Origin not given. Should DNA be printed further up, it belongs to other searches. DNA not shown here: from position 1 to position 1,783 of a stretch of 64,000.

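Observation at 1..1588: Orotate-PRTase-like domain fused in-frame to PQQ-type beta-propeller repeats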

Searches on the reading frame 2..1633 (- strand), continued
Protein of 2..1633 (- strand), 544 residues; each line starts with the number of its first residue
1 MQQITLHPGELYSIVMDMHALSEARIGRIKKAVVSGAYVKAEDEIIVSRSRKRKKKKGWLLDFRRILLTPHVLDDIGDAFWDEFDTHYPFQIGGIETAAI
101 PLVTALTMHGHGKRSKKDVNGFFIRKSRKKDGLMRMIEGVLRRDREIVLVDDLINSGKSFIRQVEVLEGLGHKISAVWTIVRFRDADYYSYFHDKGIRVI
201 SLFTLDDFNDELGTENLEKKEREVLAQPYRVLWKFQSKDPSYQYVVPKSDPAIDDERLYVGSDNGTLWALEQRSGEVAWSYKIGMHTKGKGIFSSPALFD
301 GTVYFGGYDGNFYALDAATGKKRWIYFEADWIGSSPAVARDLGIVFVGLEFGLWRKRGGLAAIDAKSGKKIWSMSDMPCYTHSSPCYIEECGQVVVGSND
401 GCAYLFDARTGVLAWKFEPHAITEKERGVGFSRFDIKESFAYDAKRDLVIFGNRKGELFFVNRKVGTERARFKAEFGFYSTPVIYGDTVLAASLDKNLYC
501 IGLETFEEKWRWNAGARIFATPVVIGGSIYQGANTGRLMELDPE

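Call 62: find_encoding_contigs(protein=P0006, flank=10000, max_places=1)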
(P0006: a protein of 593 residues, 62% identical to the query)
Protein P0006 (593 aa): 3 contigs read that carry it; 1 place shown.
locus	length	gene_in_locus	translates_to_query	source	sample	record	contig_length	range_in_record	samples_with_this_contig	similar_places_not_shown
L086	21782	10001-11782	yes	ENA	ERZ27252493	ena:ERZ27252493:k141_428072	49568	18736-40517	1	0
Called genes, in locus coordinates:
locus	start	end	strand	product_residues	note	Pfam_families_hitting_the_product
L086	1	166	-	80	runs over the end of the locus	PF00366:Ribosomal_S17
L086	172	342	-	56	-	PF00831:Ribosomal_L29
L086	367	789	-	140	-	PF00252:Ribosomal_L16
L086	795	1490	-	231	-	PF07650:KH_2, PF00189:Ribosomal_S3_C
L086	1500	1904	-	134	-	PF00237:Ribosomal_L22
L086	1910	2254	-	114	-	PF00203:Ribosomal_S19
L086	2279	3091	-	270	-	PF00181:Ribosomal_L2_N, PF03947:Ribosomal_L2_C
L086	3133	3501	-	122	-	PF00276:Ribosomal_L23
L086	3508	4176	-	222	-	PF00573:Ribosomal_L4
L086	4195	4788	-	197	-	PF00297:Ribosomal_L3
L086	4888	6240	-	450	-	-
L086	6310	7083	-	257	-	PF10300:Iml2-TPR_39 (faint), PF13424:TPR_12 (faint), PF07719:TPR_2 (faint), PF12895:ANAPC3 (weak), PF13428:TPR_14 (faint), PF14559:TPR_19 (faint), PF00515:TPR_1 (faint), PF13432:TPR_16 (weak), +3 more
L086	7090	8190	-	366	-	-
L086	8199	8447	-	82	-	-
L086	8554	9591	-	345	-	-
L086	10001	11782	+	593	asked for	PF01011:PQQ (faint), PF13360:PQQ_2, PF13570:Beta-prop_ACSF4, PF13360:PQQ_2, PF13570:Beta-prop_ACSF4, PF13360:PQQ_2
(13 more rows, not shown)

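Call 78: search_protein_families(library=padloc, proteins=[window:2-1588:-], max_evalue=0.01)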
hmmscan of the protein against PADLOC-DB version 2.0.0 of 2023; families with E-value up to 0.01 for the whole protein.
window:2-1588:- (529 aa): 0 families
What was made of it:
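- Tried and rejected: No PADLOC match for the protein (call 78).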

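Call 91: search_protein_families(library=pfam, proteins=[L026:5331-6224:-, L037:4978-5658:+, L002:14023-15120:+, L018:11558-12832:+, L048:12939-13817:-, L080:5334-6620:+, L053:12077-12658:+, L078:15607-16476:+, L015:6004-7353:-, L074:6663-7616:-], max_evalue=0.01)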
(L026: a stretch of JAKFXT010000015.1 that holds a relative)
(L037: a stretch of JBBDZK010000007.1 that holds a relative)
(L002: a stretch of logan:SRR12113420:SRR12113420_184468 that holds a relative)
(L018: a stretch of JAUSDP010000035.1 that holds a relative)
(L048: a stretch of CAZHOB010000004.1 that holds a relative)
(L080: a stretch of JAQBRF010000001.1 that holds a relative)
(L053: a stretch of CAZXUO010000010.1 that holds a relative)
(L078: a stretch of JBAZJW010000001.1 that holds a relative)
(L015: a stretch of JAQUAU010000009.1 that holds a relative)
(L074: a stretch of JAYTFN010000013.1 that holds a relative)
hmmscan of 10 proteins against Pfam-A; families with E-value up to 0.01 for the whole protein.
L026:5331-6224:- (297 aa): 0 families

L037:4978-5658:+ (227 aa): 0 families

L002:14023-15120:+ (366 aa): 0 families

L018:11558-12832:+ (425 aa): 1 family
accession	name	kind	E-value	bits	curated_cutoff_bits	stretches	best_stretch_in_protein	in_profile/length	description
PF13529.12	Peptidase_C39_2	-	3.5e-06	28.1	24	1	63-175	20-141/143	Peptidase_C39 like family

L048:12939-13817:- (292 aa): 1 family
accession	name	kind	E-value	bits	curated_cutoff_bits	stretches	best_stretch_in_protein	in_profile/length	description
PF19050.5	PhoD_2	-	0.0099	14.5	22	0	135-208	69-144/543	PhoD related phosphatase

L080:5334-6620:+ (429 aa): 4 families
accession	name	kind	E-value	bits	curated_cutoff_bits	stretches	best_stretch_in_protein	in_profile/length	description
PF22599.2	SecDF_P1_head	-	1.4e-30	105.9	27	1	141-236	18-113/114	SecDF, P1 head subdomain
PF02355.23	SecD_SecF_C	-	1.7e-15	57.4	20.5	1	242-406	16-183/189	Protein export membrane protein SecD/SecF, C-terminal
PF21760.3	SecD_1st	-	4.6e-14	52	27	1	63-122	4-58/60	Protein translocase subunit SecDF, P1 domain, N-terminal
PF03176.21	MMPL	-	1.6e-05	24.5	20.5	1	236-416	122-305/333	MMPL family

L053:12077-12658:+ (194 aa): 5 families
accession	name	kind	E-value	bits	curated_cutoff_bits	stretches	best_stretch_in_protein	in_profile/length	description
PF01330.27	RuvA_N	-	2.6e-16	59.9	23.6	1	7-66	1-61/61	RuvA N terminal domain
PF14520.12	HHH_5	-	2.7e-11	44.2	27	1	76-134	1-57/57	Helix-hairpin-helix domain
PF07499.19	RuvA_C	-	1.1e-10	42.3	24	1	152-192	5-46/47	RuvA, C-terminal domain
PF21176.3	RecR_HhH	-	7e-05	23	27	0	114-130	8-24/45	RecR, helix-hairpin-helix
PF00633.29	HHH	-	0.0058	16.9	24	0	114-129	13-28/30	Helix-hairpin-helix motif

L078:15607-16476:+ (290 aa): 3 families
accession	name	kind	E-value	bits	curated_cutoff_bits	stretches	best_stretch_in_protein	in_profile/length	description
PF02355.23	SecD_SecF_C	-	5.9e-51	173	20.5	1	99-287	12-187/189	Protein export membrane protein SecD/SecF, C-terminal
PF07549.19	Sec_GG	-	4.1e-06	26.6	20.3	1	24-50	2-28/28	SecD/SecF GG Motif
PF10951.13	DUF2776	-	0.0043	16.8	26.1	1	72-207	149-280/348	Protein of unknown function (DUF2776)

L015:6004-7353:- (449 aa): 1 family
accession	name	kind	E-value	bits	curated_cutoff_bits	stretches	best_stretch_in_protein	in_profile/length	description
PF13406.11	SLT_2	-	1.3e-06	28.2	24.3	1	345-400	151-202/292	Transglycosylase SLT domain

L074:6663-7616:- (317 aa): 1 family
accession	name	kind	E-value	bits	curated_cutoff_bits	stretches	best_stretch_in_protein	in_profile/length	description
PF05118.21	Asp_Arg_Hydrox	-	2.7e-11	44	22.6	1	212-314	55-155/157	Aspartyl/Asparaginyl beta-hydroxylase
